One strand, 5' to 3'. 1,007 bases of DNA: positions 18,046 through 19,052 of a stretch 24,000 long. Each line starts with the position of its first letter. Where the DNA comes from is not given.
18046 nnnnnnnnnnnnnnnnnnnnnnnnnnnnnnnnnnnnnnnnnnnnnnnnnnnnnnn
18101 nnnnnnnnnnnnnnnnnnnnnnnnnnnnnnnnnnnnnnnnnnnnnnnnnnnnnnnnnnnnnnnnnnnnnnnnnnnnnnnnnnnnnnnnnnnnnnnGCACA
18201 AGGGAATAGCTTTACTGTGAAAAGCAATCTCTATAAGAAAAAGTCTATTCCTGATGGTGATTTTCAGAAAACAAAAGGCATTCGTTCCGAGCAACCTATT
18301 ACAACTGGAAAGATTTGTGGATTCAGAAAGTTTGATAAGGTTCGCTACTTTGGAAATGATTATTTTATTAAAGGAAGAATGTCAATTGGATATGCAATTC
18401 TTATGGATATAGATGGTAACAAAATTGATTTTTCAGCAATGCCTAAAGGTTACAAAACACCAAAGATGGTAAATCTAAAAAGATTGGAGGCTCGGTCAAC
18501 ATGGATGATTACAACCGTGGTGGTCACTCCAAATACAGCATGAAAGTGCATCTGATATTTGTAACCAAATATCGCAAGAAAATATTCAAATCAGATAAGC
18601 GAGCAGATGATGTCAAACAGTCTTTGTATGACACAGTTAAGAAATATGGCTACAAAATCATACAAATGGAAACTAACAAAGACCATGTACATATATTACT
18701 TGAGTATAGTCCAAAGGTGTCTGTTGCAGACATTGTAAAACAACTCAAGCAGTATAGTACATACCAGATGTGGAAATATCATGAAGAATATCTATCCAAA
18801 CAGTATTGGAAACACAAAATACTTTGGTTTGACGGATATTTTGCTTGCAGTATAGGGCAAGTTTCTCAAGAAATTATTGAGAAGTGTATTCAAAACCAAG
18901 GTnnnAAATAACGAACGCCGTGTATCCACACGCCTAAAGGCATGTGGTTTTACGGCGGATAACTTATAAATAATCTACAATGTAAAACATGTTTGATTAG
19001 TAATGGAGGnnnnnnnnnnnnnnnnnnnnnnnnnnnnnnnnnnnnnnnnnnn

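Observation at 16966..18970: An autonomous-looking IscB-omega-RNA-TnpA (OMEGA) element on a phage genome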

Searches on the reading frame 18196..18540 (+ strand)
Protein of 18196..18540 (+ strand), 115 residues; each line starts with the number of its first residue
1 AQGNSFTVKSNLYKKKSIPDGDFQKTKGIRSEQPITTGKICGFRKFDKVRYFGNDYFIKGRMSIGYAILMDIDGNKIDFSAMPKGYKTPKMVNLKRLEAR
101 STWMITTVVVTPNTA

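Call 41: search_solved_structures(query=window:18196-18540:+, max_evalue=10, show_alignments=2)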
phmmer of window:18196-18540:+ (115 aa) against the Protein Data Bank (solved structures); distinct sequences matched with E-value up to 10: 19.
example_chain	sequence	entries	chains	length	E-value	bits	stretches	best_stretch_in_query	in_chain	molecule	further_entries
2ygl_A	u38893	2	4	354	0.23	14.7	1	17-54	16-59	BLOOD GROUP A-AND B-CLEAVING ENDO-BETA-GALACTOSIDASE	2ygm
7mdi_E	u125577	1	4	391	1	12.6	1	11-95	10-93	Ribonucleoside-diphosphate reductase subunit beta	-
6w4x_C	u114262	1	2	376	1.3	12.3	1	23-95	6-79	Ribonucleoside-diphosphate reductase 1 subunit beta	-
1pj0_A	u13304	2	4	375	1.3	12.2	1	23-95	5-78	Ribonucleoside-diphosphate reductase 1 beta chain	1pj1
1pm2_A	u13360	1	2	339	1.5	12.1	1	23-95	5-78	Ribonucleoside-diphosphate reductase 1 beta chain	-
2alx_A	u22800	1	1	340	1.5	12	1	23-95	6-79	Ribonucleoside-diphosphate reductase 1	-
2av8_A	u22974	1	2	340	1.6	12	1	23-95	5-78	RIBONUCLEOTIDE REDUCTASE R2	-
1av8_A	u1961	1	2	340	1.6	12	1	23-95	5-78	RIBONUCLEOTIDE REDUCTASE R2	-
1pfr_A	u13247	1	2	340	1.6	12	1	23-95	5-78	PROTEIN R2 OF RIBONUCLEOTIDE REDUCTASE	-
1pim_A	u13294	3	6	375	1.7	11.9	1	23-95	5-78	Ribonucleoside-diphosphate reductase 1 beta chain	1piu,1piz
7ai8_A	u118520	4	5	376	1.7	11.9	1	23-95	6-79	Ribonucleoside-diphosphate reductase 1 subunit beta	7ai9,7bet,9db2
1biq_A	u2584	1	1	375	1.7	11.9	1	23-95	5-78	PROTEIN R2 OF RIBONUCLEOTIDE REDUCTASE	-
1biq_B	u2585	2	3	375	1.7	11.8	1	23-95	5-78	PROTEIN R2 OF RIBONUCLEOTIDE REDUCTASE | Ribonucleoside-diphosphate reductase 1 beta chain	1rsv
9sig_A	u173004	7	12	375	1.7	11.8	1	23-95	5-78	Ribonucleoside-diphosphate reductase 1 subunit beta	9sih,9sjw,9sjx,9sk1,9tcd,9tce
5ci0_A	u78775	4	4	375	1.7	11.8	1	23-95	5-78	Ribonucleoside-diphosphate reductase 1, beta subunit, ferritin-like protein | Ribonucleoside-diphosphate reductase 1 subunit beta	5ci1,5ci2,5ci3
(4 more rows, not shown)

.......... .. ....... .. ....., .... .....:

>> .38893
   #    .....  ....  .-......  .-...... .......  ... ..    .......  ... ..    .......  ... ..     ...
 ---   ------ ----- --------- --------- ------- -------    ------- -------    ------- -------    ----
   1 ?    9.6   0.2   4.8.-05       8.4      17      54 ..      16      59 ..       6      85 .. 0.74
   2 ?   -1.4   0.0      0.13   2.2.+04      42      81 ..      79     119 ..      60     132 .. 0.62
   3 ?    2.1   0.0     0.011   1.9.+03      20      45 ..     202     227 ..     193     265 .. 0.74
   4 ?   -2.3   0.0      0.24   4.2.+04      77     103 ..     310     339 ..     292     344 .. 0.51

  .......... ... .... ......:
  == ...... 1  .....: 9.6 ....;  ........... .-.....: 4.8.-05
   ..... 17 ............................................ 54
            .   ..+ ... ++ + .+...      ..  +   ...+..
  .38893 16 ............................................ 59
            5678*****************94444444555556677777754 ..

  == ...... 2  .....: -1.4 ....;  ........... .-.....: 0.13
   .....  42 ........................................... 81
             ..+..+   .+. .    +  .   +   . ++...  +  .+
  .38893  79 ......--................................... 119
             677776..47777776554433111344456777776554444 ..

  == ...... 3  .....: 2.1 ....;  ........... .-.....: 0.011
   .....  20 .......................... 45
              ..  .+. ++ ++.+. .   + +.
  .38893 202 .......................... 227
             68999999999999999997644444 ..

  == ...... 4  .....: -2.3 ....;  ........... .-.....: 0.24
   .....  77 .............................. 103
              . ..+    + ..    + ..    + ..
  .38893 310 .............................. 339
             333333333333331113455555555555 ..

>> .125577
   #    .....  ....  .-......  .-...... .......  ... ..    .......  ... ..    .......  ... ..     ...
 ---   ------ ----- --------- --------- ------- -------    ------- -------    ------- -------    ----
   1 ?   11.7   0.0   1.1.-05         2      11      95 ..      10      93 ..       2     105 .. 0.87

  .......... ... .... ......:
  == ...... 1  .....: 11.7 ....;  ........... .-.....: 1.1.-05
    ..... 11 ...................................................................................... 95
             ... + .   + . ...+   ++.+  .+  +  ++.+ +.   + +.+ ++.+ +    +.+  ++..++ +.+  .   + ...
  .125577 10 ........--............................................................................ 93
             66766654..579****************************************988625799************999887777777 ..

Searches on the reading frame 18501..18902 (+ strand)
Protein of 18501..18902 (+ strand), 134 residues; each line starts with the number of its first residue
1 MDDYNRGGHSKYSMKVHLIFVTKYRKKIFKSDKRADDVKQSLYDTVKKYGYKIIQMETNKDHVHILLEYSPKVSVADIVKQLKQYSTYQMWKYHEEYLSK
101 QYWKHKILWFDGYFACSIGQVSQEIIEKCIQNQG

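Call 3: search_protein_families(library=pfam, proteins=[window:18501-18902:+], max_evalue=0.01)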
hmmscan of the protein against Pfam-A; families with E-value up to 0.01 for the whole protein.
window:18501-18902:+ (134 aa): 1 family
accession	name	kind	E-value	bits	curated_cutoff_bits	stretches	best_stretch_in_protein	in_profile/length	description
PF01797.21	Y1_Tnp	-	4.1e-32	111.3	23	1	11-133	2-121/121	Transposase IS200 like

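Call 12: search_solved_structures(query=window:18501-18902:+, show_alignments=1)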
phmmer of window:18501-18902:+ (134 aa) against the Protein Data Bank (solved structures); distinct sequences matched with E-value up to 0.001: 8.
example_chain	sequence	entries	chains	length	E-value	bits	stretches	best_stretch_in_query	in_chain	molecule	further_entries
2xo6_A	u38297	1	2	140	9.7e-15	58.2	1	7-133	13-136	TRANSPOSASE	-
2xm3_A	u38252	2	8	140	9.8e-15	58.1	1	7-133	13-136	TRANSPOSASE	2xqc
2xma_A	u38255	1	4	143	1.1e-14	58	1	7-133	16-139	TRANSPOSASE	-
2fyx_A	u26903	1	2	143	5.4e-14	55.8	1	7-133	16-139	transposase, putative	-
2a6m_A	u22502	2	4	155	2.5e-12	50.3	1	9-133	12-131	ISHp608 transposase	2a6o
2vhg_A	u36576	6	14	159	2.8e-12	50.2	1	9-133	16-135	TRANSPOSASE ORFA | Putative transposase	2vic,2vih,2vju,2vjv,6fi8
2ec2_A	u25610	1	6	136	3e-12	50.1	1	3-133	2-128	136aa long hypothetical transposase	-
2f4f_A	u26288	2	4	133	5.7e-10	42.7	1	8-133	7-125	Transposase, putative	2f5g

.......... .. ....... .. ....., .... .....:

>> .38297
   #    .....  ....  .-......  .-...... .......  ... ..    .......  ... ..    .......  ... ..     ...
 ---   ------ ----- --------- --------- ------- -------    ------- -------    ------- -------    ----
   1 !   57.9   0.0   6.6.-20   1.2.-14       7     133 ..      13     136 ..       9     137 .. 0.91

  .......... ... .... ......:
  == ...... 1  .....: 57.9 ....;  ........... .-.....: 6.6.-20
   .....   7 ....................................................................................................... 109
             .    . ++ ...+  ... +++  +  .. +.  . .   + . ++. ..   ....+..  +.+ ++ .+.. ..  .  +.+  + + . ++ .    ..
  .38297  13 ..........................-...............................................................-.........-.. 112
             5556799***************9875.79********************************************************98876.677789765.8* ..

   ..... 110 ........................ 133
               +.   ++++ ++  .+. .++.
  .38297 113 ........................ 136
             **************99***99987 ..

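Call 60: search_solved_structures(query=window:18501-18902:+, show_alignments=5)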
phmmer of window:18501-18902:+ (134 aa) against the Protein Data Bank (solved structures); distinct sequences matched with E-value up to 0.001: 8.
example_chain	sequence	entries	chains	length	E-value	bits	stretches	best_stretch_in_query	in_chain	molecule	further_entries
2xo6_A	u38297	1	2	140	9.7e-15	58.2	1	7-133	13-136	TRANSPOSASE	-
2xm3_A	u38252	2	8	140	9.8e-15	58.1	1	7-133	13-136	TRANSPOSASE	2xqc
2xma_A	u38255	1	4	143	1.1e-14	58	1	7-133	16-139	TRANSPOSASE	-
2fyx_A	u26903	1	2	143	5.4e-14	55.8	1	7-133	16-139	transposase, putative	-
2a6m_A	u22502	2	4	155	2.5e-12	50.3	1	9-133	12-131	ISHp608 transposase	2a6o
2vhg_A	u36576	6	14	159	2.8e-12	50.2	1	9-133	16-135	TRANSPOSASE ORFA | Putative transposase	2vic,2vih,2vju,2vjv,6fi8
2ec2_A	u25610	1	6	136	3e-12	50.1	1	3-133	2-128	136aa long hypothetical transposase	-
2f4f_A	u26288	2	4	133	5.7e-10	42.7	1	8-133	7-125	Transposase, putative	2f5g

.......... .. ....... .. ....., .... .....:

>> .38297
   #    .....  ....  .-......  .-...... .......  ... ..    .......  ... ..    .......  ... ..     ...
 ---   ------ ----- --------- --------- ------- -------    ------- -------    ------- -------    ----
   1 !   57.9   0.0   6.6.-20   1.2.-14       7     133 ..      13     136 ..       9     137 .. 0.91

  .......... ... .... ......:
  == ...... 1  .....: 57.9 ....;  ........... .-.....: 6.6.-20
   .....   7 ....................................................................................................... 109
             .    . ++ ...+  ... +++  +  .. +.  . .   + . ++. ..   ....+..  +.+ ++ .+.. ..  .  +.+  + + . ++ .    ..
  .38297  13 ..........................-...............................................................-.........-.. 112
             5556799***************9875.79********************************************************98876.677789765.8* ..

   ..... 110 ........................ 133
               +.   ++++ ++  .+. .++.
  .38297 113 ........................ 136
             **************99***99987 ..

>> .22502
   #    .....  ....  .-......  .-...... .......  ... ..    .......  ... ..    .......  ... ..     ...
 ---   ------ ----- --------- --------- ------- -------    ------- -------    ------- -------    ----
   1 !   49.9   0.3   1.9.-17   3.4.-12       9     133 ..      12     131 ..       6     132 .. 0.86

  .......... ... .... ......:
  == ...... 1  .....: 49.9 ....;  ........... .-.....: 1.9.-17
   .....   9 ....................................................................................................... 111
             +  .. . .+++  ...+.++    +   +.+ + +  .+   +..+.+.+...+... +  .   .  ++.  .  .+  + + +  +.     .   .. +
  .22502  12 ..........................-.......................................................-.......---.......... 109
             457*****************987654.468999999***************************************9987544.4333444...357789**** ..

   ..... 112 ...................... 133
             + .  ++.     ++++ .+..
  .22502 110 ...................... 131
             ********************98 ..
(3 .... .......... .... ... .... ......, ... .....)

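Call 61: find_homologous_proteins(query=window:18501-18902:+, max_evalue=1e-10)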
Query window:18501-18902:+ (134 aa): 1809 proteins with E <= 1e-10 among 1820 candidates; the best 120 are listed.
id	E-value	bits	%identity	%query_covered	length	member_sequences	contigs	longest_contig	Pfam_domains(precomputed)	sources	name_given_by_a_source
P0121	8.6e-78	277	95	100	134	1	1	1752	PF01797.22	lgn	-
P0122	1.3e-75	270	92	100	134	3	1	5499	PF01797.22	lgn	-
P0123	1.8e-75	269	93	100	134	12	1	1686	PF01797.22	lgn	-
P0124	4.9e-74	265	90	100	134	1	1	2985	PF01797.22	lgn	-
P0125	6.7e-74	264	89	100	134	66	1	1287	PF01797.22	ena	-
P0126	7.0e-74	264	90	100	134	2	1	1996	PF01797.22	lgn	-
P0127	1.8e-73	263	89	100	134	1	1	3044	PF01797.22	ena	-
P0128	8.5e-73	261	87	100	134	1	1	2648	PF01797.22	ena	-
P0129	8.9e-73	261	88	100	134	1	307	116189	PF01797.22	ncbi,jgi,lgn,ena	jgi:putative transposase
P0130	9.4e-73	261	89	99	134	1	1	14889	PF01797.22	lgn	-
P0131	1.9e-72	260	89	100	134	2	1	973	PF01797.22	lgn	-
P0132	2.0e-72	259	87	100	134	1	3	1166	PF01797.22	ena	-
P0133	2.3e-72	259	89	100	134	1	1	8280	PF01797.22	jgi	-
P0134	2.6e-72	259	87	100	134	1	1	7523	PF01797.22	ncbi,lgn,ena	-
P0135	3.3e-72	259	87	100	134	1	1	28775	PF01797.22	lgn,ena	-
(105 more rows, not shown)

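Call 68: find_encoding_contigs(protein=P0129, flank=6000, max_places=6)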
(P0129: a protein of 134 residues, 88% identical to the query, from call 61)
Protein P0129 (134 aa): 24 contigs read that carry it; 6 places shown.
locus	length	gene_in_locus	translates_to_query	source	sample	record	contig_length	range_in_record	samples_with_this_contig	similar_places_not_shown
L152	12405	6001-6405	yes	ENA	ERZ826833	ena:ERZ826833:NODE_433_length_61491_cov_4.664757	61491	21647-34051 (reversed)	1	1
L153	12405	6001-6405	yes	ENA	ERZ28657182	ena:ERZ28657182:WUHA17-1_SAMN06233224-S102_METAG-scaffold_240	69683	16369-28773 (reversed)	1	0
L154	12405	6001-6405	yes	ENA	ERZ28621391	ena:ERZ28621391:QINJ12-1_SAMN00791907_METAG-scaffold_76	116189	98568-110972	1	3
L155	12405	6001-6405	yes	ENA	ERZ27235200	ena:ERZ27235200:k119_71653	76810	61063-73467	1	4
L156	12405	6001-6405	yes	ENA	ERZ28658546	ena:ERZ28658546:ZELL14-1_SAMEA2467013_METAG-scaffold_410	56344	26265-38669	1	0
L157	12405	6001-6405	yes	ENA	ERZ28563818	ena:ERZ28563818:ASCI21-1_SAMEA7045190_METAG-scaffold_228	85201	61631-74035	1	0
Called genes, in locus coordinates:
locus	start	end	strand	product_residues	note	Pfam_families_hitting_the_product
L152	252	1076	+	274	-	PF01434:Peptidase_M41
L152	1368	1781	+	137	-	-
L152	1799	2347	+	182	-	-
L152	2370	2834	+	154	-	-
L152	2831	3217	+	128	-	-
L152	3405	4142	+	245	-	-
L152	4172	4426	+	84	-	-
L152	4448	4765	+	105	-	-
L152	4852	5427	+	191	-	-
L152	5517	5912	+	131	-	-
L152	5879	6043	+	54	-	-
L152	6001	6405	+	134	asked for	PF01797:Y1_Tnp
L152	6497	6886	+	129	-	-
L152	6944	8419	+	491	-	PF00145:DNA_methylase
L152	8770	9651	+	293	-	PF18941:DUF5688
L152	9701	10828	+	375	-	PF07083:DUF1351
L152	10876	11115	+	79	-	-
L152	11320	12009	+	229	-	PF27633:DUF8359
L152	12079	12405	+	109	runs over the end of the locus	-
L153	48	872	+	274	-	PF01434:Peptidase_M41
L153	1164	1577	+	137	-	-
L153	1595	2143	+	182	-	-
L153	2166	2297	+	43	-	-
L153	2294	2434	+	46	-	-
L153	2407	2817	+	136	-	-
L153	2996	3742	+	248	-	-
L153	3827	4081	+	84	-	-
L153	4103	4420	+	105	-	-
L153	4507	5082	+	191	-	-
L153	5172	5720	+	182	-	-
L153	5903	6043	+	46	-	-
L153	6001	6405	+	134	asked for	PF01797:Y1_Tnp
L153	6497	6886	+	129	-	-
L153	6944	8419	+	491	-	PF00145:DNA_methylase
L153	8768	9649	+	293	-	PF18941:DUF5688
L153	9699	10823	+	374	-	PF07083:DUF1351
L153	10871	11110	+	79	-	-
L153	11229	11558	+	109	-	-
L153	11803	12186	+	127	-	-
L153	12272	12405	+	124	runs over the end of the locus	-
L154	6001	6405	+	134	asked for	PF01797:Y1_Tnp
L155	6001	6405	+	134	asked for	PF01797:Y1_Tnp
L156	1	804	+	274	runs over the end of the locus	PF01434:Peptidase_M41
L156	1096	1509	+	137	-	-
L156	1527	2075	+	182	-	-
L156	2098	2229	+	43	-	-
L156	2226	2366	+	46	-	-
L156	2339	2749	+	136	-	-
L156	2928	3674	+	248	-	-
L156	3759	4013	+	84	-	-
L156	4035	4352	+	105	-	-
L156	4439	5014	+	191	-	-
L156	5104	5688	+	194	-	-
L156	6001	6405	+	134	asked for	PF01797:Y1_Tnp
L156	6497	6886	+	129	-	-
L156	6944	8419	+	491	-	PF00145:DNA_methylase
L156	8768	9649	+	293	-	PF18941:DUF5688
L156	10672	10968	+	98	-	-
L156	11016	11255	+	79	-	-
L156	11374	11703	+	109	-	-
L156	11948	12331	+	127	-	-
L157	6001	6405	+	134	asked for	PF01797:Y1_Tnp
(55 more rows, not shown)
